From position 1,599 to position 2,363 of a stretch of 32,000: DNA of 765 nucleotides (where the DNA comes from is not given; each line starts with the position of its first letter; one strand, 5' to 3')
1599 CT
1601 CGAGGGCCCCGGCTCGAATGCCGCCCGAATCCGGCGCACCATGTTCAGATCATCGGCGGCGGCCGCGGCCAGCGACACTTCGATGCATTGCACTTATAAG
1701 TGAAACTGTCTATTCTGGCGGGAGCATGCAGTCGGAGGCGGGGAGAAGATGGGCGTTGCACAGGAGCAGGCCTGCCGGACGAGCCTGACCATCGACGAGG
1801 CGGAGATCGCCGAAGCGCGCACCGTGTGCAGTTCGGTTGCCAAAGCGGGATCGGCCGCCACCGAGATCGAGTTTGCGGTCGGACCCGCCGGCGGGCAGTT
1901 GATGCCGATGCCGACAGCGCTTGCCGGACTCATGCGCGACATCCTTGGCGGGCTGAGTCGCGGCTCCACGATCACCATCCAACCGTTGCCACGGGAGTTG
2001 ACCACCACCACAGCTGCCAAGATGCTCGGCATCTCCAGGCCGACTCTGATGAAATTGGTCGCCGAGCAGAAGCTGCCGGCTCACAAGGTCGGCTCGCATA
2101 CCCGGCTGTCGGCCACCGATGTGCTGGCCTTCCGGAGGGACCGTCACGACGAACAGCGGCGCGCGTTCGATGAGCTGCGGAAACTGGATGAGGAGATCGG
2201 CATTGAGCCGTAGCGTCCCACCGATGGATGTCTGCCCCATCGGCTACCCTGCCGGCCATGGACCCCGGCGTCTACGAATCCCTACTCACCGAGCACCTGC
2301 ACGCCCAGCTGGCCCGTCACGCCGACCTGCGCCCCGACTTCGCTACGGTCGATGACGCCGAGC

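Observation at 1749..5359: Excisionase-type HTH gene tightly coupled to a PLD-nuclease/DExH-helicase/DUF3427 giant protein next to an IS end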

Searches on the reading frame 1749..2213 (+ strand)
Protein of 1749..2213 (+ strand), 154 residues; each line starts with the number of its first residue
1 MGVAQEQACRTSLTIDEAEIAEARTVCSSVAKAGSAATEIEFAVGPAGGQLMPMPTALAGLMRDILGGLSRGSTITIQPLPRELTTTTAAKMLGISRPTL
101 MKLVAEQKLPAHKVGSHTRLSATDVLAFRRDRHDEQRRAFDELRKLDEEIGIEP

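Call 3: search_protein_families(library=pfam, proteins=[window:1749-2213:+], max_evalue=0.01)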
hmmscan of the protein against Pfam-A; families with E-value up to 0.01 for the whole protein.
window:1749-2213:+ (154 aa): 2 families
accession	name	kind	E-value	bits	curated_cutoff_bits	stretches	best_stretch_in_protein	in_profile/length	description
PF12728.13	HTH_17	-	1e-12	48.5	27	1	84-132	2-50/51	Helix-turn-helix domain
PF02954.25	HTH_8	-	0.0072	16.5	22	0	88-101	23-36/42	Bacterial regulatory protein, Fis family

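Call 4: search_protein_families(library=padloc, proteins=[window:1749-2213:+], max_evalue=0.01)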
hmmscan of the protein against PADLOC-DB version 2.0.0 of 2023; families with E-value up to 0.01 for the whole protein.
window:1749-2213:+ (154 aa): 1 family
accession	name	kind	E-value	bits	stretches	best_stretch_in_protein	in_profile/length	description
PDLC04133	mad1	-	1.4e-07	29.7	1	84-132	6-54/60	mads_1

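Call 5: search_protein_families(library=ncbifam, proteins=[window:1749-2213:+], max_evalue=0.01)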
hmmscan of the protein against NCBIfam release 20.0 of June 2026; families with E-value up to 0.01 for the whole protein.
window:1749-2213:+ (154 aa): 3 families
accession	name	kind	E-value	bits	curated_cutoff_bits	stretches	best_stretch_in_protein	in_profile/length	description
TIGR01764.1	excise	domain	7.9e-14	51.8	28.8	1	84-128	2-46/49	excisionase family DNA-binding protein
NF047737.1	antiphage_MADS1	equivalog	5.5e-05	23.3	80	1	86-125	6-45/49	methylation-associated defense system helix-turn-helix domain-containing protein MAD1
NF040990.2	MamR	equivalog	0.01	16.2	100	0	85-125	45-85/91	magnetosome protein MamR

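Call 9: find_homologous_proteins(query=window:1749-2213:+, max_evalue=0.001)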
Query window:1749-2213:+ (154 aa): 426 proteins with E <= 0.001 among 509 candidates; the best 120 are listed.
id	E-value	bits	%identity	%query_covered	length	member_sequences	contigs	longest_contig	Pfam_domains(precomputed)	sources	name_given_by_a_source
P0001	2.9e-89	314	99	100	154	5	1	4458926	PF12728.14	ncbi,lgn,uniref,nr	ncbi:hypothetical protein MNVM_12060 [Mycobacterium novum]|uniref:Helix-turn-helix domain-containing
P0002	1.1e-67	244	77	100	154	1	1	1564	PF12728.14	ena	-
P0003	1.8e-63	231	72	100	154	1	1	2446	PF12728.14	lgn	-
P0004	4.0e-63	230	72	100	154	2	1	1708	PF12728.14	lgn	-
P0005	4.8e-62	226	70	100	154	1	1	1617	PF12728.14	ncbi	ncbi:MAG: helix-turn-helix domain-containing protein [Mycobacterium sp.]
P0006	1.6e-54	202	64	100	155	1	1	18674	PF12728.14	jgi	jgi:excisionase family DNA binding protein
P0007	4.7e-52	194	61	100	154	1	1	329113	PF12728.14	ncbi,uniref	ncbi:helix-turn-helix domain-containing protein [Mycobacterium sp. pUA109]|uniref:helix-turn-helix d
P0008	4.9e-52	194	63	100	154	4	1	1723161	PF12728.14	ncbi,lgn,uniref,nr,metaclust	ncbi:helix-turn-helix domain-containing protein [Mycobacteroides chelonae]|uniref:helix-turn-helix d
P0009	2.5e-51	191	60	100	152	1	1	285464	PF12728.14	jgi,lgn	jgi:excisionase family DNA binding protein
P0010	4.7e-51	191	60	100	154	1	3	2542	PF12728.14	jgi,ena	-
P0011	4.9e-51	190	61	100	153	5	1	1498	PF12728.14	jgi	jgi:excisionase family DNA binding protein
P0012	1.4e-50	189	58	100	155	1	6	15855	PF12728.14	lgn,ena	-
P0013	6.6e-50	187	60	100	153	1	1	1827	PF12728.14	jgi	jgi:excisionase family DNA binding protein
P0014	1.7e-49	185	61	100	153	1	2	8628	PF12728.14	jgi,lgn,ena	-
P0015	2.5e-49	185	57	100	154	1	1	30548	PF12728.14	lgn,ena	-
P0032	4.5e-40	155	54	100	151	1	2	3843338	PF12728.14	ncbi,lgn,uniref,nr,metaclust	ncbi:helix-turn-helix domain-containing protein [Mycolicibacter icosiumassiliensis]|uniref:helix-tur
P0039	1.5e-32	131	48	93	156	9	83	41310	PF12728.14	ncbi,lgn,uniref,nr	ncbi:helix-turn-helix domain-containing protein (plasmid) [Prescottella equi]|uniref:Excisionase fam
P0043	4.2e-32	129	48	93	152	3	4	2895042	PF12728.14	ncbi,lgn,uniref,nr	ncbi:helix-turn-helix domain-containing protein [Nocardia cyriacigeorgica]|uniref:helix-turn-helix d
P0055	1.5e-30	124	50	73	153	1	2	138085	PF12728.14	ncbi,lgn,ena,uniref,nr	ncbi:helix-turn-helix domain-containing protein [Paenarthrobacter ilicis]|uniref:helix-turn-helix do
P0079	3.0e-28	117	57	66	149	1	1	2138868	PF12728.14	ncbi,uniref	ncbi:helix-turn-helix domain-containing protein [Georgenia alba]|uniref:Helix-turn-helix domain-cont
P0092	3.5e-27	113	43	92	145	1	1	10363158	PF12728.14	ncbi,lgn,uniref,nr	ncbi:helix-turn-helix domain-containing protein [Amycolatopsis sp. CA-230715]|uniref:helix-turn-heli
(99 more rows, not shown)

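Call 13: find_encoding_contigs(protein=P0008, flank=5000, max_places=4)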
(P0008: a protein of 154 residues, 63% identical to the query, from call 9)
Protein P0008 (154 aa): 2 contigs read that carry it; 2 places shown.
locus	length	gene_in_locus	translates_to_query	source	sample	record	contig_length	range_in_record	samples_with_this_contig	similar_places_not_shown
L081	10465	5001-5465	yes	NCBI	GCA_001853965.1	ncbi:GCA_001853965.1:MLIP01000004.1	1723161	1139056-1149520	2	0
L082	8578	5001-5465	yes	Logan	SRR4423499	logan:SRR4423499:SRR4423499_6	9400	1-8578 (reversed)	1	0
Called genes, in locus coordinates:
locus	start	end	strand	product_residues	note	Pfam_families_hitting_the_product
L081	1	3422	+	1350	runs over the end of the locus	PF10145:PhageMin_Tail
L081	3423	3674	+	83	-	-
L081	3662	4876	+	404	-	-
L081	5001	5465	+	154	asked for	PF12728:HTH_17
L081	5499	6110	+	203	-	PF13470:PIN_3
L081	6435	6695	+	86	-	-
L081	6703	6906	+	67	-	-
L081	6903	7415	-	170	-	PF13744:HTH_37, PF12728:HTH_17 (faint)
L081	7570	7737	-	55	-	-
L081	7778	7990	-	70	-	-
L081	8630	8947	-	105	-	-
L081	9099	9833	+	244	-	PF10738:Lpp-LpqN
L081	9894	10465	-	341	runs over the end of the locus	PF01073:3Beta_HSD, PF01370:Epimerase, PF05368:NmrA, PF13460:NAD_binding_10, PF16363:GDP_Man_Dehyd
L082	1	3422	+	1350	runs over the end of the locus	PF10145:PhageMin_Tail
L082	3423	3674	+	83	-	-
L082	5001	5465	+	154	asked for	PF12728:HTH_17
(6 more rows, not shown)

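Call 14: find_encoding_contigs(protein=P0007, flank=5000, max_places=4)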
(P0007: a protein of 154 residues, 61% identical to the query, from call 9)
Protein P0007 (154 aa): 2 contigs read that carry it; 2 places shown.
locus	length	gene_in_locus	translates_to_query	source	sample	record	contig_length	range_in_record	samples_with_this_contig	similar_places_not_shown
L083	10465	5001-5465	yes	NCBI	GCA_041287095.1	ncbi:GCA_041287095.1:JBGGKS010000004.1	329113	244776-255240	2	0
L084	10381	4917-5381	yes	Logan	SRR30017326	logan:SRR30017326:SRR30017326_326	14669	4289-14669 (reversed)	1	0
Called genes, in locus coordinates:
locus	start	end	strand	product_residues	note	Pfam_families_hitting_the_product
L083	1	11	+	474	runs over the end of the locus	PF01928:CYTH, PF05235:CHAD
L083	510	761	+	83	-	-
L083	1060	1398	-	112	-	-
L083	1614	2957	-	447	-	PF00877:NLPC_P60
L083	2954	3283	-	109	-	PF06013:WXG100, PF10824:T7SS_ESX_EspC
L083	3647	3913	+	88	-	PF12587:DUF3761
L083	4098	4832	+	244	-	-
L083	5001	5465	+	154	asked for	PF12728:HTH_17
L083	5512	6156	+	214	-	PF13470:PIN_3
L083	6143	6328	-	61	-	-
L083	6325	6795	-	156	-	PF25673:Terminase_7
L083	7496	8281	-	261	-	-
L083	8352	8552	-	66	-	-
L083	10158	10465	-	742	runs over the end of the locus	PF13481:AAA_25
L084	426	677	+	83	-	-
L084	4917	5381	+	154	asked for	PF12728:HTH_17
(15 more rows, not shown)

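Call 15: find_encoding_contigs(protein=P0032, flank=4000, max_places=3)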
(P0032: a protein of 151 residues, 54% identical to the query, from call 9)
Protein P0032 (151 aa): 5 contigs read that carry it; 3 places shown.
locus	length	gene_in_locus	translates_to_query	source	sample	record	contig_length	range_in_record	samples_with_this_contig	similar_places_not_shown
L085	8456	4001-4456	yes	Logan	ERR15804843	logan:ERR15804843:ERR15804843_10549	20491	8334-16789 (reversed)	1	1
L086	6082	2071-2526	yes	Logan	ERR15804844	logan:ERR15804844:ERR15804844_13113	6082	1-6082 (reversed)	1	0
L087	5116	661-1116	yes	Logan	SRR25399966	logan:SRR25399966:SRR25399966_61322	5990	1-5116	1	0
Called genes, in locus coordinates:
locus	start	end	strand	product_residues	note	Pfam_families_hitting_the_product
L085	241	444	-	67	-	PF00313:CSD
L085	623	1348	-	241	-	PF01323:DSBA, PF22234:Rv2466c-like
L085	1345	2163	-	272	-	PF11716:MDMPI_N, PF12867:DinB_2, PF07398:MDMPI_C, PF02036:SCP2 (faint)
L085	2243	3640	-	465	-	PF02667:SCFA_trans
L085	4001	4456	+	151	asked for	PF12728:HTH_17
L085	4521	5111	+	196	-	PF13470:PIN_3 (weak)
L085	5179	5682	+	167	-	-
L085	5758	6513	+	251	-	PF06966:DUF1295 (faint), PF02544:Steroid_dh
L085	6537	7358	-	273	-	PF02136:NTF2 (weak), PF12680:SnoaL_2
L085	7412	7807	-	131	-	PF01850:PIN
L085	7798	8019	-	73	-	PF02604:PhdYeFM_antitox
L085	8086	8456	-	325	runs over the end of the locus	PF08240:ADH_N, PF00107:ADH_zinc_N, PF13602:ADH_zinc_N_2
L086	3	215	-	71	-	?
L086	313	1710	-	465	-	PF02667:SCFA_trans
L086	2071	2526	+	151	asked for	PF12728:HTH_17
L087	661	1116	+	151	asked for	PF12728:HTH_17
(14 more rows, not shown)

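Call 16: find_encoding_contigs(protein=P0039, flank=4000, max_places=3)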
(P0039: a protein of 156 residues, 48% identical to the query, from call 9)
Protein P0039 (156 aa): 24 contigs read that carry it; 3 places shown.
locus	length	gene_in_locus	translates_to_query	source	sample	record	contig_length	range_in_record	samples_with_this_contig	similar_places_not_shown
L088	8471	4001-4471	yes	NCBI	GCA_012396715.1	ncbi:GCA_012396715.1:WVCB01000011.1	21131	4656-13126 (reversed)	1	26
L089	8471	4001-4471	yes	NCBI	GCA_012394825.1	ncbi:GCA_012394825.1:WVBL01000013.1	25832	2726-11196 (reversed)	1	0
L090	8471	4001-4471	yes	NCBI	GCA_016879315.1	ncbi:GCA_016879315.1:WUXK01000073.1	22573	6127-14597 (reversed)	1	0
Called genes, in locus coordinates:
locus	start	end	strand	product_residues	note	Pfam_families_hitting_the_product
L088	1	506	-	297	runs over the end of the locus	PF28123:DUF8370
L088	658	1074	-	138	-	-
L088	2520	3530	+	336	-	PF00239:Resolvase, PF02796:HTH_7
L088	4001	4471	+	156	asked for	PF12728:HTH_17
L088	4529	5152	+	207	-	-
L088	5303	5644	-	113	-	-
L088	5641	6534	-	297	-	PF08281:Sigma70_r4_2 (weak)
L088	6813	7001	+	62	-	-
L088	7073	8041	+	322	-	PF08357:SEFIR, PF13676:TIR_2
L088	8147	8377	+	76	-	-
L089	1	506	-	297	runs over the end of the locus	PF28123:DUF8370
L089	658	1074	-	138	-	-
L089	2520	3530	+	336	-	PF00239:Resolvase, PF02796:HTH_7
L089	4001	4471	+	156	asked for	PF12728:HTH_17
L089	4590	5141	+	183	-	-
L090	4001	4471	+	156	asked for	PF12728:HTH_17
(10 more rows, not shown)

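Call 17: find_encoding_contigs(protein=P0043, flank=4000, max_places=3)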
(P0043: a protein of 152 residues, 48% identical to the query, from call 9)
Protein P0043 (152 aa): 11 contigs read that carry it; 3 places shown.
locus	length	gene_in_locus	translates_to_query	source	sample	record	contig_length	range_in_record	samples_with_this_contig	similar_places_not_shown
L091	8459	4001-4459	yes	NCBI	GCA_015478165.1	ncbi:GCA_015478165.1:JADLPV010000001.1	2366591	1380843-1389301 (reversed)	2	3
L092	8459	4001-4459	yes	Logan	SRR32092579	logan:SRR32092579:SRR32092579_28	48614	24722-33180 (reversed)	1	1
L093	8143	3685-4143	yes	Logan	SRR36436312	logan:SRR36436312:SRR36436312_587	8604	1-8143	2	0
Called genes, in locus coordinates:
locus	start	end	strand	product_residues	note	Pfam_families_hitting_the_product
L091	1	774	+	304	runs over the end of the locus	-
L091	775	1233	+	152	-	PF00293:NUDIX, PF14815:NUDIX_4 (weak)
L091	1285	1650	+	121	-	PF01022:HTH_5, PF12840:HTH_20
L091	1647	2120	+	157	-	PF10604:Polyketide_cyc2, PF08327:AHSA1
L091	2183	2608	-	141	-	PF00903:Glyoxalase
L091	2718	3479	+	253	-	PF20240:DUF6597, PF00165:HTH_AraC (faint), PF12833:HTH_18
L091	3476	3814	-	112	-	PF03091:CutA1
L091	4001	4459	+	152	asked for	PF12728:HTH_17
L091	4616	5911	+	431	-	PF00440:TetR_N, PF19344:TetR_C_32 (faint)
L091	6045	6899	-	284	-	PF08543:Phos_pyr_kin, PF00294:PfkB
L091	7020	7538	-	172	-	PF04075:F420H2_quin_red, PF01243:PNPOx_N (faint)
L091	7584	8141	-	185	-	PF00440:TetR_N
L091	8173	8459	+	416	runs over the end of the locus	PF00109:ketoacyl-synt, PF00108:Thiolase_N, PF02801:Ketoacyl-synt_C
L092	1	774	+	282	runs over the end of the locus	-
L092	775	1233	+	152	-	PF00293:NUDIX, PF14815:NUDIX_4 (weak)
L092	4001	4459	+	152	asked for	PF12728:HTH_17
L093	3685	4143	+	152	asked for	PF12728:HTH_17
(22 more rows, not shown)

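Call 49: search_protein_families(library=ncbifam, proteins=[L081:5499-6110:+], max_evalue=0.01)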
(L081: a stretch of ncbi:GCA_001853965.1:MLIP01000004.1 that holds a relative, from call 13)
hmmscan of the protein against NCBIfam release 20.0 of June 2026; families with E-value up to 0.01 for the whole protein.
L081:5499-6110:+ (203 aa): 1 family
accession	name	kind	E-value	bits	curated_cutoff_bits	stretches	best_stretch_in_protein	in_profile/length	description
NF046100.1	RSP_2648_fam_PIN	equivalog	9.8e-15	54.9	170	1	10-185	1-174/177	RSP_2648 family PIN domain-containing protein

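Call 57: find_encoding_contigs(protein=P0055, flank=3000, max_places=2)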
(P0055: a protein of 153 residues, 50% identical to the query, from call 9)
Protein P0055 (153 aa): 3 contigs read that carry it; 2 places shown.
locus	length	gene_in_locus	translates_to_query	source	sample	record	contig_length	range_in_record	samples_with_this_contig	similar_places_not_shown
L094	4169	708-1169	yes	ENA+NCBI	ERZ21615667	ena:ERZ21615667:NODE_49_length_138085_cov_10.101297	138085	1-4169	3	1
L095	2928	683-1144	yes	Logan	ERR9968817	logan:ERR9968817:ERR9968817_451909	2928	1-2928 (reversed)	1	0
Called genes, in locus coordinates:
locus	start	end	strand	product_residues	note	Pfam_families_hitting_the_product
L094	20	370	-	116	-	PF00239:Resolvase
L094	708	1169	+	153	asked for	PF12728:HTH_17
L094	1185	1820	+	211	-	-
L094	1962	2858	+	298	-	-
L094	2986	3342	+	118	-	-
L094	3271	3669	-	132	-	-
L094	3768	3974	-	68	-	-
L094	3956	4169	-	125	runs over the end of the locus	PF00717:Peptidase_S24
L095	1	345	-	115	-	?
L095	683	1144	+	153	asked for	PF12728:HTH_17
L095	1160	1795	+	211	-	-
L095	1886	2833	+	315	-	-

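Call 58: find_encoding_contigs(protein=P0092, flank=3000, max_places=2)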
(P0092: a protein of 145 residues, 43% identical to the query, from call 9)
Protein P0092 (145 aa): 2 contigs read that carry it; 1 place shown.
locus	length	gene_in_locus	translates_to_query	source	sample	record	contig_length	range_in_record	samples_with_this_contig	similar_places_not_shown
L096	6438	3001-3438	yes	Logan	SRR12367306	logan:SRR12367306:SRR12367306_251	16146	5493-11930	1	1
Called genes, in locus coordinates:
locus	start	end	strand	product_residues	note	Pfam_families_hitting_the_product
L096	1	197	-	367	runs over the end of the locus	PF13439:Glyco_transf_4, PF13579:Glyco_trans_4_4, PF20706:GT4-conflict, PF00534:Glycos_transf_1, PF13524:Glyco_trans_1_2 (weak), PF13692:Glyco_trans_1_4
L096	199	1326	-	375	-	PF13439:Glyco_transf_4, PF13579:Glyco_trans_4_4, PF00534:Glycos_transf_1, PF13692:Glyco_trans_1_4, PF13524:Glyco_trans_1_2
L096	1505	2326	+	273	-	PF00459:Inositol_P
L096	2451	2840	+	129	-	-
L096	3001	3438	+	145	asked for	PF12728:HTH_17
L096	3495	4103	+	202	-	PF13470:PIN_3 (weak)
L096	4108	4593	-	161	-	-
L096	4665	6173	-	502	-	PF17900:Peptidase_M1_N, PF01433:Peptidase_M1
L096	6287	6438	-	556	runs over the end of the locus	PF02776:TPP_enzyme_N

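Call 59: find_encoding_contigs(protein=P0079, flank=3000, max_places=2)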
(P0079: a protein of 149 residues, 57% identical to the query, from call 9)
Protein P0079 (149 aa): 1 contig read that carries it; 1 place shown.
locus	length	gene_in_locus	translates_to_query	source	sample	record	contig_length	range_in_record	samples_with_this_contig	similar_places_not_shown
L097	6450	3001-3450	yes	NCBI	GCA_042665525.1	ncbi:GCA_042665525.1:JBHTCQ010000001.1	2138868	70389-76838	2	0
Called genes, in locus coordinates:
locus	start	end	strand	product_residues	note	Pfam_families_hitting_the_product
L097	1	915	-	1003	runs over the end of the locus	PF00361:Proton_antipo_M, PF13244:MbhD, PF20501:MbhE, PF04039:MnhB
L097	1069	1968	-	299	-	-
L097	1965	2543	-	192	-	PF06559:DCD_N, PF22769:DCD, PF22569:DCD_C, PF00692:dUTPase (weak)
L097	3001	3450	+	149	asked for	PF12728:HTH_17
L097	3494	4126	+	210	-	PF13470:PIN_3 (weak)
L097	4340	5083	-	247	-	PF13398:Peptidase_M50B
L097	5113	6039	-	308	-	-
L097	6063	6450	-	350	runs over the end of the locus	PF02678:Pirin, PF05726:Pirin_C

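Call 63: predict_structure(alignment_id=A2)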
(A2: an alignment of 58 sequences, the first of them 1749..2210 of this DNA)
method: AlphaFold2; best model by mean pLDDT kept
length: 154 residues; sequences in the alignment: 58
mean_pLDDT: 87.9   pTM: 0.64
mean pLDDT of the five models: 87.9, 87.8, 87.6, 84.7, 82.6
residues with pLDDT >= 90: 83; 70-90: 59; 50-70: 12; < 50: 0
segments of 3 or more residues with pLDDT < 50: none
pLDDT, mean of each block of 10 residues (from residue 1): 71 87 90 67 85 87 90 87 96 97 97 96 96 92 88 68
secondary structure, 60 per line:
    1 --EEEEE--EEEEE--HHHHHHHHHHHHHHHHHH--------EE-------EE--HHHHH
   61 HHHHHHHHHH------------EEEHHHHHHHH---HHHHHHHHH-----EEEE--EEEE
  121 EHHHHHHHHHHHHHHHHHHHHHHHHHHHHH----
elements in order: E3-7 E10-14 H17-34 H56-70 E83-85 H86-93 H97-105 E111-114 E117-121 H122-150

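Call 65: fold_search(model_id=the predicted structure, library=pdb)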
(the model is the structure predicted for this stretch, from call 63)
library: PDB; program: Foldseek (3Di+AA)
matches with E <= 10: 407; with E <= 0.001: 0
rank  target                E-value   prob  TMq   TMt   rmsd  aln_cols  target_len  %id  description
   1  5i44_B                1.7e-02  1.00  0.32  0.65   2.4        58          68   24  Structure of RacA-DNA complex; P21 form (released 2016-05-04)
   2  5i44_A                2.7e-02  1.00  0.32  0.65   2.4        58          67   24  Structure of RacA-DNA complex; P21 form (released 2016-05-04)
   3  4j2n_C                5.5e-02  1.00  0.31  0.79   1.8        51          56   27  Crystal Structure of mycobacteriophage Pukovnik Xis (released 2013-10-23)
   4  6amk_A                8.1e-02  1.00  0.29  0.81   1.6        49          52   26  Structure of Streptomyces venezuelae BldC-whiI opt complex (released 2018-03-28)
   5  6ama_A                8.1e-02  1.00  0.28  0.75   2.9        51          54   25  Structure of S. coelicolor/S. venezuelae BldC-smeA-ssfA complex to 3.09 Angstrom (released 2018-03-28)
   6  4j2n_A                8.6e-02  1.00  0.30  0.80   1.3        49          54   28  Crystal Structure of mycobacteriophage Pukovnik Xis (released 2013-10-23)
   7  6ama_Y                8.6e-02  1.00  0.29  0.72   5.5        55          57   24  Structure of S. coelicolor/S. venezuelae BldC-smeA-ssfA complex to 3.09 Angstrom (released 2018-03-28)
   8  5d90_C                8.6e-02  1.00  0.26  0.31   1.6        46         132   30  Crystal structure of HiNmlR, a MerR family regulator lacking the sensor domain, bound to promoter DNA (released 2016-06-29)
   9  6amk_B                1.1e-01  1.00  0.29  0.81   1.2        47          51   26  Structure of Streptomyces venezuelae BldC-whiI opt complex (released 2018-03-28)
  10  6ama_B                1.2e-01  1.00  0.28  0.73   3.8        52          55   25  Structure of S. coelicolor/S. venezuelae BldC-smeA-ssfA complex to 3.09 Angstrom (released 2018-03-28)
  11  5i44_I                1.2e-01  1.00  0.30  0.65   2.3        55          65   25  Structure of RacA-DNA complex; P21 form (released 2016-05-04)
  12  8dgl_A                1.3e-01  1.00  0.31  0.65   2.0        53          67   23  Crystal Structure of the RdfS Excisionase (released 2022-10-05)
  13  8dgl_B                1.5e-01  1.00  0.31  0.63   2.4        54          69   24  Crystal Structure of the RdfS Excisionase (released 2022-10-05)
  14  6ama_P                1.7e-01  0.99  0.28  0.72   4.8        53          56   24  Structure of S. coelicolor/S. venezuelae BldC-smeA-ssfA complex to 3.09 Angstrom (released 2018-03-28)
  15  4pm3_B                1.7e-01  0.96  0.24  0.32   3.0        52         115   17  Structure of the double-stranded DNA binding type IV secretion protein TraN from Enterococcus (released 2014-07-30)
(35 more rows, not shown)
